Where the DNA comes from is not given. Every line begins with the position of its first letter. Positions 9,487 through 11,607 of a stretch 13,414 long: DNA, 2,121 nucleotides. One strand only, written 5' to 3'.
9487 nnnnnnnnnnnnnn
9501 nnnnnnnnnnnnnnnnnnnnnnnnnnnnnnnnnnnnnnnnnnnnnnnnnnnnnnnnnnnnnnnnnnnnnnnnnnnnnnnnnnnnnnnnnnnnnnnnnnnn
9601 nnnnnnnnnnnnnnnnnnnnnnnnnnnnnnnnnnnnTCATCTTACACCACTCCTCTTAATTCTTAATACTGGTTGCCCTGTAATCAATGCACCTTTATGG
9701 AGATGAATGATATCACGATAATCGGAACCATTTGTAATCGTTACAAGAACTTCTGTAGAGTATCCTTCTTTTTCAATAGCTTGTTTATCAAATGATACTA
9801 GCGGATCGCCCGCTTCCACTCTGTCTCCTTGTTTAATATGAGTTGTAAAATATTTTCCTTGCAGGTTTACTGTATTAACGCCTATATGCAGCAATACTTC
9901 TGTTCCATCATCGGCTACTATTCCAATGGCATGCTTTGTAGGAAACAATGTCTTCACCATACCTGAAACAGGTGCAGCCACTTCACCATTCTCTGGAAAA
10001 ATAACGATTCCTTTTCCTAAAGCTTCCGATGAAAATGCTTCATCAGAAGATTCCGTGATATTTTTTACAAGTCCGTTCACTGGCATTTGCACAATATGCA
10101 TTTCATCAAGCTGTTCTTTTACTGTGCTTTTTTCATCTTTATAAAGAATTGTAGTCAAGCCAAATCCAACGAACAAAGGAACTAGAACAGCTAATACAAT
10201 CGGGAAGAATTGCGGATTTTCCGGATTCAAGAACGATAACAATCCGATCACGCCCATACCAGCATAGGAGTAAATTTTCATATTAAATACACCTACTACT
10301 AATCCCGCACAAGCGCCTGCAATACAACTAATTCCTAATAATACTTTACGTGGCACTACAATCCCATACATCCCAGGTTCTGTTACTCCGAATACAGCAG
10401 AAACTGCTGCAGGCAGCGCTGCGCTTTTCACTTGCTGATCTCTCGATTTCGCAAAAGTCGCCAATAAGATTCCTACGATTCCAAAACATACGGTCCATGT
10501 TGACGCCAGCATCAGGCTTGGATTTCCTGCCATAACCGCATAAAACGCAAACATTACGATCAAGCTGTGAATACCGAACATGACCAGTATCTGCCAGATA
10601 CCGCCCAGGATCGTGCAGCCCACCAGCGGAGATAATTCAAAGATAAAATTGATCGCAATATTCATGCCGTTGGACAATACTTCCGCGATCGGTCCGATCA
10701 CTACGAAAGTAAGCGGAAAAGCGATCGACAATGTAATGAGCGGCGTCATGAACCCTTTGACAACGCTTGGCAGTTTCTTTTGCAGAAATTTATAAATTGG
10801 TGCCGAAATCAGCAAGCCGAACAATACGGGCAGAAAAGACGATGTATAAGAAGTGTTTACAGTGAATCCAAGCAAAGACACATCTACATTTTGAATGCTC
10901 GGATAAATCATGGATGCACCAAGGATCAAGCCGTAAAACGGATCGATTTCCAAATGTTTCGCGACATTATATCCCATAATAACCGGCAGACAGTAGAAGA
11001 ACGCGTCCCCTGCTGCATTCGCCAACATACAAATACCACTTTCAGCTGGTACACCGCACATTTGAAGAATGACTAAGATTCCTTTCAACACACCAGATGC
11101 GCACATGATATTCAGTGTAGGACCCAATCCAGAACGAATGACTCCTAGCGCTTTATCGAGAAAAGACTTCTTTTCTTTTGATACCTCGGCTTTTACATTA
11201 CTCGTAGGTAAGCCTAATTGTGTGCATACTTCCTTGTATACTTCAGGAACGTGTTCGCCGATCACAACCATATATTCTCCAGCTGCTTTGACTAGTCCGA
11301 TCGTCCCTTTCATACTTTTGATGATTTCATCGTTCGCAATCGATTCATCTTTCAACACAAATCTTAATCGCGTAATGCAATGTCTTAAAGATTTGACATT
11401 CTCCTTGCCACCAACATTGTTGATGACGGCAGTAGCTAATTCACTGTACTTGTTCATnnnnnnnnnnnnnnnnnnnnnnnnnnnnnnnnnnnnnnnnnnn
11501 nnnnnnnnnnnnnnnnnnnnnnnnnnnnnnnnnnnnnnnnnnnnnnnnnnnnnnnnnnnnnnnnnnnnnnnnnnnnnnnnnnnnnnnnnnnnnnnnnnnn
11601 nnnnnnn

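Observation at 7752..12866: The licT-bglP-bglH module is a 4.9-kb cassette bracketed by a 169/170-identical 170-bp direct repeat built from the 3' end of the DUF2974 hydrolase gene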

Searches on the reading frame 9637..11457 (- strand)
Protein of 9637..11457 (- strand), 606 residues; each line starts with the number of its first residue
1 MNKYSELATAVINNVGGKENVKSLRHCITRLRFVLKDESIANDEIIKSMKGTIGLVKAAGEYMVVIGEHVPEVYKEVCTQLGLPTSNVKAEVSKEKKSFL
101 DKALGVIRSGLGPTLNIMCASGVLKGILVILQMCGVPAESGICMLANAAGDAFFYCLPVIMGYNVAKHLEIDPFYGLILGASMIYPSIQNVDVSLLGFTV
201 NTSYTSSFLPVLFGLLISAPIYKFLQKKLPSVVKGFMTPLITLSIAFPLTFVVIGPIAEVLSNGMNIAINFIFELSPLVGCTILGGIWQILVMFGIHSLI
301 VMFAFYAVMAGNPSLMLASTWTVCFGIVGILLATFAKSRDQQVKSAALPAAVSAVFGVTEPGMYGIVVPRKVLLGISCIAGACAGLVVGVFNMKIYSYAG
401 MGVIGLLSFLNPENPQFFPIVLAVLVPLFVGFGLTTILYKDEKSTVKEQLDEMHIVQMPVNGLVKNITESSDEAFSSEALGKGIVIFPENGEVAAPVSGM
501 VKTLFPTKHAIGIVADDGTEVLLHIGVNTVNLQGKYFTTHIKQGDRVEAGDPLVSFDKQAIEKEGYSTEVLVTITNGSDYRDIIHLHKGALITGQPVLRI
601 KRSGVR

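Call 7: search_protein_families(library=pfam, proteins=[window:9637-11457:-])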
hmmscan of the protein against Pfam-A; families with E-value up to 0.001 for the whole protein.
window:9637-11457:- (606 aa): 4 families
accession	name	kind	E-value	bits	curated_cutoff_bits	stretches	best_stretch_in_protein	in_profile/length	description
PF00358.26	PTS_EIIA_1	-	8.9e-46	155.2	27.2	1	456-579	3-126/127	phosphoenolpyruvate-dependent sugar phosphotransferase system, EIIA 1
PF02378.23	PTS_EIIC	-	3.7e-27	95.7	30.7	1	110-381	3-318/319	Phosphotransferase system, EIIC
PF00367.25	PTS_EIIB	-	9.8e-15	54.1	27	1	10-42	2-34/34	phosphotransferase system, EIIB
PF13533.13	Biotin_lipoyl_2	-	0.00043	20.5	29.8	0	540-557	15-32/32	Biotin-lipoyl like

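Call 34: find_homologous_proteins(query=window:9637-11457:-, max_evalue=1e-50)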
Query window:9637-11457:- (606 aa): 3310 proteins with E <= 1e-50 among 8000 candidates; the best 120 are listed.
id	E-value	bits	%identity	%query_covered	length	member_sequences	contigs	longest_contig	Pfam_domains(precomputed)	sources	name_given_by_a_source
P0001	0.0e+0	1329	100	100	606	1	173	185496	PF00358.27,PF02378.24,PF00367.26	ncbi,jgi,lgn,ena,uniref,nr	ncbi:glucose PTS transporter subunit IIA [Dubosiella newyorkensis]|jgi:PTS system beta-glucosides-sp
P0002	0.0e+0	1328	100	100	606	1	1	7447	PF00358.27,PF02378.24,PF00367.26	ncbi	-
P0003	0.0e+0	1328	100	100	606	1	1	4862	PF00358.27,PF02378.24,PF00367.26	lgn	-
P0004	0.0e+0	1327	100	100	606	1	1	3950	PF00358.27,PF02378.24,PF00367.26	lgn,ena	-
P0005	0.0e+0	1325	100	100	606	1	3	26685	PF00358.27,PF02378.24,PF00367.26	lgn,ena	-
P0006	0.0e+0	1325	100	100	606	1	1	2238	PF00358.27,PF02378.24,PF00367.26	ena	-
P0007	0.0e+0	1314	100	99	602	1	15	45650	PF00358.27,PF02378.24,PF00367.26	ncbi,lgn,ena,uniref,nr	ncbi:glucose PTS transporter subunit IIA [Dubosiella newyorkensis]|uniref:glucose PTS transporter su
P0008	0.0e+0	1312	100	99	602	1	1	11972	PF00358.27,PF02378.24,PF00367.26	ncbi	-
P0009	0.0e+0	1311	100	99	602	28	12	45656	PF00358.27,PF02378.24,PF00367.26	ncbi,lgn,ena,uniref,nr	ncbi:glucose PTS transporter subunit IIA [Dubosiella newyorkensis]|uniref:glucose PTS transporter su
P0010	0.0e+0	1296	100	98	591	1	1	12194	PF00358.27,PF02378.24,PF00367.26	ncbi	ncbi:glucose PTS transporter subunit IIA, partial [Dubosiella newyorkensis]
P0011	0.0e+0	1252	95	99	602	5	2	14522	PF00358.27,PF02378.24,PF00367.26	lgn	-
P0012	0.0e+0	1017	76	99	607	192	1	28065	PF00358.27,PF02378.24,PF13303.12,PF00367.26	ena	-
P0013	1.1e-294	996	72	99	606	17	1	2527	PF00358.27,PF02378.24,PF00367.26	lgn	-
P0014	6.2e-282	954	69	100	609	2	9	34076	PF00358.27,PF02378.24,PF13303.12,PF00367.26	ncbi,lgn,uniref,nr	ncbi:glucose PTS transporter subunit IIA [Floccifex sp.]|uniref:glucose PTS transporter subunit IIA 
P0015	3.8e-267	906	95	72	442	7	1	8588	PF00358.27,PF02378.24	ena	-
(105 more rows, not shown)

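Call 35: find_encoding_contigs(protein=P0011, flank=10000, max_places=6)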
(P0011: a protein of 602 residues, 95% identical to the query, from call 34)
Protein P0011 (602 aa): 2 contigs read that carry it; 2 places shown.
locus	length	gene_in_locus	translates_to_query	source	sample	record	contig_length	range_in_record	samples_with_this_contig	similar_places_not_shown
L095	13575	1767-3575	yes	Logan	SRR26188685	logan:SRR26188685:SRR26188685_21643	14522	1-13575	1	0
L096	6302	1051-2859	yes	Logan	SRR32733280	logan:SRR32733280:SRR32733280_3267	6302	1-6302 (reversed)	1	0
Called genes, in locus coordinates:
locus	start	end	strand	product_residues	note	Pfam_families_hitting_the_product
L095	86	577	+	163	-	PF10114:PocR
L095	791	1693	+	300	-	PF03123:CAT_RBD, PF00874:PRD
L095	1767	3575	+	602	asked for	PF00367:PTS_EIIB, PF02378:PTS_EIIC, PF00358:PTS_EIIA_1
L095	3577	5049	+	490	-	PF00232:Glyco_hydro_1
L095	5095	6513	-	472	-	PF16403:Bact_surface_Ig-like (faint), PF07523:Big_3 (faint), PF01522:Polysacc_deac_1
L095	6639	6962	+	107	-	PF06153:CdAMP_rec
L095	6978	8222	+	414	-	PF02844:GARS_N, PF01071:GARS_A, PF02843:GARS_C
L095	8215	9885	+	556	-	PF01268:FTHFS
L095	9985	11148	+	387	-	PF01594:AI-2E_transport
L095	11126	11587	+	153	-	PF12900:Pyridox_ox_2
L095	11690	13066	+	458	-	PF13522:GATase_6, PF13537:GATase_7, PF00156:Pribosyltran (weak)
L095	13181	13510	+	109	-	PF20040:DUF6442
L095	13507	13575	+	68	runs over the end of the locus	PF13560:HTH_31, PF12844:HTH_19, PF01381:HTH_3, PF13443:HTH_26 (weak)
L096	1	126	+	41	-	?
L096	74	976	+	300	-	PF03123:CAT_RBD, PF00874:PRD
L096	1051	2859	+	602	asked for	PF00367:PTS_EIIB, PF02378:PTS_EIIC, PF00358:PTS_EIIA_1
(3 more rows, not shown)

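Call 36: find_encoding_contigs(protein=P0012, flank=10000, max_places=6)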
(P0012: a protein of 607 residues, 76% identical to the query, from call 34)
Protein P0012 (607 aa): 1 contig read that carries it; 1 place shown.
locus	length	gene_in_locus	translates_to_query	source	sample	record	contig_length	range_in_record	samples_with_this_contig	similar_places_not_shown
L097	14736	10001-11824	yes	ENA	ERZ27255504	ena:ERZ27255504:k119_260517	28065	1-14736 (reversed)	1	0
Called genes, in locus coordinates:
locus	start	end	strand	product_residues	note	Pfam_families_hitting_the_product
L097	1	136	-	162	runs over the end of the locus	PF13238:AAA_18 (weak), PF13207:AAA_17 (faint)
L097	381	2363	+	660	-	PF17191:RecG_wedge (weak), PF00270:DEAD, PF04851:ResIII, PF00271:Helicase_C, PF19833:RecG_dom3_C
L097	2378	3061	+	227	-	PF14622:Ribonucleas_3_3, PF00636:Ribonuclease_3, PF00035:dsrm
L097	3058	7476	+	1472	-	PF02811:PHP, PF00929:RNase_T, PF07733:DNA_pol3_alpha, PF17657:DNA_pol3_finger, PF14579:HHH_6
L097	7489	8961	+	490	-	PF02074:Peptidase_M32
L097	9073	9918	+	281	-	PF03123:CAT_RBD, PF00874:PRD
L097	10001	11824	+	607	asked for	PF00367:PTS_EIIB, PF02378:PTS_EIIC, PF13303:PTS_EIIC_2 (faint), PF00358:PTS_EIIA_1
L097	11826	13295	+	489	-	PF00232:Glyco_hydro_1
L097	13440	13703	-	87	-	-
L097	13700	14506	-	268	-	-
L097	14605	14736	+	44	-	?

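Call 41: find_homologous_proteins(query=L095:6978-8222:+, max_evalue=1e-80)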
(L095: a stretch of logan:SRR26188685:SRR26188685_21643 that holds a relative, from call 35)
Query L095:6978-8222:+ (414 aa): 7931 proteins with E <= 1e-80 among 8000 candidates; the best 120 are listed.
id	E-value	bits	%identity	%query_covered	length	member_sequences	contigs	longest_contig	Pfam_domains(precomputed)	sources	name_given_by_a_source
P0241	3.2e-270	914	99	100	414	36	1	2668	PF02844.22,PF02843.23,PF01071.25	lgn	-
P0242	3.4e-221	752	82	100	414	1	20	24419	PF02844.22,PF02843.23,PF02786.23,PF01071.25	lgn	-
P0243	3.3e-220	749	100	82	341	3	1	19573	PF02844.22,PF01071.25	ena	-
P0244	3.7e-220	749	81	100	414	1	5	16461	PF02844.22,PF02843.23,PF02786.23,PF02222.28,PF01071.25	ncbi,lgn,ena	-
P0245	3.3e-219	746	80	100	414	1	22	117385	PF02844.22,PF02843.23,PF02786.23,PF02222.28,PF01071.25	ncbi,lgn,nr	ncbi:phosphoribosylamine-glycine ligase [Firmicutes bacterium M10-2]|nr:phosphoribosylamine-glycine 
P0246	8.3e-219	744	80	100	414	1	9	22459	PF02844.22,PF02843.23,PF02786.23,PF02222.28,PF01071.25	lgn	-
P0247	1.4e-214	730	81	99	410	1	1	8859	PF02844.22,PF02843.23,PF02786.23,PF01071.25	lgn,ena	-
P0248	1.5e-214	730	81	99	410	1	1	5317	PF02844.22,PF02843.23,PF02786.23,PF01071.25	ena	-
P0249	2.6e-214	730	81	99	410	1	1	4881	PF02844.22,PF02843.23,PF02786.23,PF01071.25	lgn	-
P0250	4.9e-214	729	80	99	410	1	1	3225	PF02844.22,PF02843.23,PF02786.23,PF01071.25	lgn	-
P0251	6.6e-214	728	80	99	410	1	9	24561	PF02844.22,PF02843.23,PF02786.23,PF01071.25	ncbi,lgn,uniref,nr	ncbi:phosphoribosylamine--glycine ligase [uncultured Dubosiella sp.]|uniref:phosphoribosylamine--gly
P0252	9.0e-214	728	80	99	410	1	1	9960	PF02844.22,PF02843.23,PF02786.23,PF01071.25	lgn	-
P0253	9.4e-214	728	80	99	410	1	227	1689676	PF02844.22,PF02843.23,PF02786.23,PF01071.25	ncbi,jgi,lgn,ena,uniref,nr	ncbi:phosphoribosylamine--glycine ligase [Dubosiella muris]|uniref:Phosphoribosylamine--glycine liga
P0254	1.0e-213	728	80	99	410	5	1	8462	PF02844.22,PF02843.23,PF02786.23,PF01071.25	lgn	-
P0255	1.4e-213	727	80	99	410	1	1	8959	PF02844.22,PF02843.23,PF02786.23,PF02655.20,PF01071.25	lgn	-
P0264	1.3e-202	691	74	99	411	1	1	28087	PF02844.22,PF02843.23,PF02786.23,PF02655.20,PF01071.25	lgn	-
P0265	3.4e-202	690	74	99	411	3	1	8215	PF02844.22,PF02843.23,PF02786.23,PF02222.28,PF01071.25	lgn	-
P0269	3.2e-199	680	74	99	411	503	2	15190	PF02844.22,PF02843.23,PF02786.23,PF02222.28,PF01071.25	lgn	-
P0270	4.7e-198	676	74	99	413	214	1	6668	PF02844.22,PF02843.23,PF01071.25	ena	-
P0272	1.7e-197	674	74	99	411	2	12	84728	PF02844.22,PF02843.23,PF02786.23,PF02222.28,PF01071.25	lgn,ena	-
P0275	1.6e-196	671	74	99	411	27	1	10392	PF02844.22,PF02843.23,PF02786.23,PF02655.20,PF01071.25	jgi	-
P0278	2.0e-194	664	73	99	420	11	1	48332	PF02844.22,PF02843.23,PF02786.23,PF02222.28,PF01071.25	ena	-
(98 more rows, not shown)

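Call 42: find_encoding_contigs(protein=P0003, flank=10000, max_places=4)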
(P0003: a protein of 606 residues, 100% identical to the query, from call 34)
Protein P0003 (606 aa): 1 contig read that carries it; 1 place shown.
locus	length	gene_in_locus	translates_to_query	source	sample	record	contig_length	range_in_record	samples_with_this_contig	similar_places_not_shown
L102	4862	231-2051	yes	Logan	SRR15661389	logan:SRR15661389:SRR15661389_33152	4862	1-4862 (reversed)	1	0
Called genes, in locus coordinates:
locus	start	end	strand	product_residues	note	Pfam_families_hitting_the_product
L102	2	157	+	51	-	?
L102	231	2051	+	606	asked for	PF00367:PTS_EIIB, PF02378:PTS_EIIC, PF00358:PTS_EIIA_1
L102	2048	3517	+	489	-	PF00232:Glyco_hydro_1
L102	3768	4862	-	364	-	?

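Call 43: find_encoding_contigs(protein=P0002, flank=10000, max_places=4)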
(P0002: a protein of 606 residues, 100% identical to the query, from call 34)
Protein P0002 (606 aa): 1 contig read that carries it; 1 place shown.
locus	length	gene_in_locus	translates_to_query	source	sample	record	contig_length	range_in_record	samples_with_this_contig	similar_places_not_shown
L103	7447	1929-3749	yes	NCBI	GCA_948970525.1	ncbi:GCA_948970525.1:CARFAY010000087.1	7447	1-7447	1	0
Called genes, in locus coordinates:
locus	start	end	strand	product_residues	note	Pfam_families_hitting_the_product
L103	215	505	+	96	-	-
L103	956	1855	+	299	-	PF03123:CAT_RBD, PF00874:PRD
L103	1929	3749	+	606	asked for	PF00367:PTS_EIIB, PF02378:PTS_EIIC, PF00358:PTS_EIIA_1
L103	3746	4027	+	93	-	-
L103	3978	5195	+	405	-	-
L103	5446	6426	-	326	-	PF11187:Mbeg1-like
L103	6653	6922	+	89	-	-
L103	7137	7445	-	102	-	?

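Call 49: list_cluster_members(proteins=[P0242, P0244, P0246, P0264, P0265, P0269, P0270, P0272, P0275, P0278])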
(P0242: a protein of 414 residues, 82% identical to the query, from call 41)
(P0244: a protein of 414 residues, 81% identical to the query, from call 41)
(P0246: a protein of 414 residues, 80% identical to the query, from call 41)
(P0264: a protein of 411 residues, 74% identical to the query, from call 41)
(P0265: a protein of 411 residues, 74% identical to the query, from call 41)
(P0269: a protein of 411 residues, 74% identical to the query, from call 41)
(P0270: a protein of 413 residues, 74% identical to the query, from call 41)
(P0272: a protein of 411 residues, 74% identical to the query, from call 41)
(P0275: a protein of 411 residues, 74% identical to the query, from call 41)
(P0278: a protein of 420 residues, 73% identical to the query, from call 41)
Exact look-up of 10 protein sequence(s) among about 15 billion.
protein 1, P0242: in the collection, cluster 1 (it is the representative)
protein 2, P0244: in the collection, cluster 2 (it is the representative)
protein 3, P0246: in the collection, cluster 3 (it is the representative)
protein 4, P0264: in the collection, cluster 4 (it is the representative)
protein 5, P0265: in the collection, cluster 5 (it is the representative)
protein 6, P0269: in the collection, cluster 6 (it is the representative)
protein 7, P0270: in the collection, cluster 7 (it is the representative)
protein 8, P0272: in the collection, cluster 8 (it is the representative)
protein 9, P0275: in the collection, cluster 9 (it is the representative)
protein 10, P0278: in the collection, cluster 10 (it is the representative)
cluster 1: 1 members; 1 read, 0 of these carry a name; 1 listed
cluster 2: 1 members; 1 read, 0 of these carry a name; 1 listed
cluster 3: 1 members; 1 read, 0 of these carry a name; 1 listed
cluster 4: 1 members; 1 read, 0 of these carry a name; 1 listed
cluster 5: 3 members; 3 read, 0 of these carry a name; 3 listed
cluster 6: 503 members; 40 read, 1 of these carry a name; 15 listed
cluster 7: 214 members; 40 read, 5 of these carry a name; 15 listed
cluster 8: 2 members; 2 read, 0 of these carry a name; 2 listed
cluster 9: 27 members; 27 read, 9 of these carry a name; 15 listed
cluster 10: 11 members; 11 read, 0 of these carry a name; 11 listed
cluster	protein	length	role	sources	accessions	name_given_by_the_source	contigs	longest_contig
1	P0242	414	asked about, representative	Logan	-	-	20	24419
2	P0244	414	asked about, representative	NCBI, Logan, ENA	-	-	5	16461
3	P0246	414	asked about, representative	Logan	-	-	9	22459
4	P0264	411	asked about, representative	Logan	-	-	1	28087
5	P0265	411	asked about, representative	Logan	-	-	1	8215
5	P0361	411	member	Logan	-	-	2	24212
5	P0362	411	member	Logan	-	-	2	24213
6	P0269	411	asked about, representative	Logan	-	-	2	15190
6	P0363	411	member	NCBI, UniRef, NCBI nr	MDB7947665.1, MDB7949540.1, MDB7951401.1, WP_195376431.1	phosphoribosylamine--glycine ligase [Faecalitalea cylindroides] | phosphoribosylamine--glycine ligase n=1 Tax=Faecalitalea cylindroides TaxID=39483 ...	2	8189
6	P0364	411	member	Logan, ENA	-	-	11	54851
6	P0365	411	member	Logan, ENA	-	-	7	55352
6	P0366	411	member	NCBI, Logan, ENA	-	-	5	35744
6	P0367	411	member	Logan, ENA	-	-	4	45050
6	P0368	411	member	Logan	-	-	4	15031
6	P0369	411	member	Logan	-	-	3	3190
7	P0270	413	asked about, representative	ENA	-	-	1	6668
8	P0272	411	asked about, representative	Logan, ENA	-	-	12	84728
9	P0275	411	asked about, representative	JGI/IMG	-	-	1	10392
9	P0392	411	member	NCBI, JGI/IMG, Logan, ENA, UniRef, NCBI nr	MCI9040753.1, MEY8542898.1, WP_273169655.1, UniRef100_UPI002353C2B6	phosphoribosylamine--glycine ligase [Dubosiella newyorkensis] | phosphoribosylamine--glycine ligase | phosphoribosylamine--glycine ligase n=2 Tax=Dubosiella newyorkensis TaxID=1862672 ...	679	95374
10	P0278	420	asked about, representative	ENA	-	-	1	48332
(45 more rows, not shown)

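Call 50: find_encoding_contigs(protein=P0392, flank=10000, max_places=3)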
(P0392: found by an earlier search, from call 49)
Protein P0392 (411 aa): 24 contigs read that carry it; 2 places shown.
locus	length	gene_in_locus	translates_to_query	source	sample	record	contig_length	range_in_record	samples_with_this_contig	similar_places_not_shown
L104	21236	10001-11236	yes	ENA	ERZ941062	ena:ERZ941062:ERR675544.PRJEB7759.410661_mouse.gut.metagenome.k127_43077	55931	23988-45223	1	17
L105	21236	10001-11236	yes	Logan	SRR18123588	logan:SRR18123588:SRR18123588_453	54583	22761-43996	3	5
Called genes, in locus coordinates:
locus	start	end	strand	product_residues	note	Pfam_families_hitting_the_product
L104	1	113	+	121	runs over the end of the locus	-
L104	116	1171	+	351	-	PF00437:T2SSE, PF13191:AAA_16 (weak), PF25199:nSTAND_NTPase5 (weak)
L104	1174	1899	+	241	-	PF00072:Response_reg, PF13487:HD_5 (weak), PF01966:HD (weak)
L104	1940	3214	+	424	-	PF13487:HD_5, PF00990:GGDEF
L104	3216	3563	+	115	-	PF01627:Hpt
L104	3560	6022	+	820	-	PF00512:HisKA, PF02518:HATPase_c, PF00072:Response_reg, PF23198:PDE8A_N (faint), PF00072:Response_reg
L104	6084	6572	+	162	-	PF10114:PocR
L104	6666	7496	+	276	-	PF05116:S6PP (faint), PF08282:Hydrolase_3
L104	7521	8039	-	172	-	PF13302:Acetyltransf_3, PF13420:Acetyltransf_4, PF00583:Acetyltransf_1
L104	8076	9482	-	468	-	PF07523:Big_3 (weak), PF16403:Bact_surface_Ig-like (faint), PF01522:Polysacc_deac_1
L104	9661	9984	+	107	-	PF06153:CdAMP_rec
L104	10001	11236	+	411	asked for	PF02844:GARS_N, PF01071:GARS_A, PF02655:ATP-grasp_3 (weak), PF02786:CPSase_L_D2, PF02222:ATP-grasp (faint), PF02843:GARS_C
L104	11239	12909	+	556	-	PF01268:FTHFS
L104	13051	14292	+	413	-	PF05552:MS_channel_1st_1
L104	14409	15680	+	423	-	PF04326:SLFN_AlbA_2, PF13749:HATPase_c_4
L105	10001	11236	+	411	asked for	PF02844:GARS_N, PF01071:GARS_A, PF02655:ATP-grasp_3 (weak), PF02786:CPSase_L_D2, PF02222:ATP-grasp (faint), PF02843:GARS_C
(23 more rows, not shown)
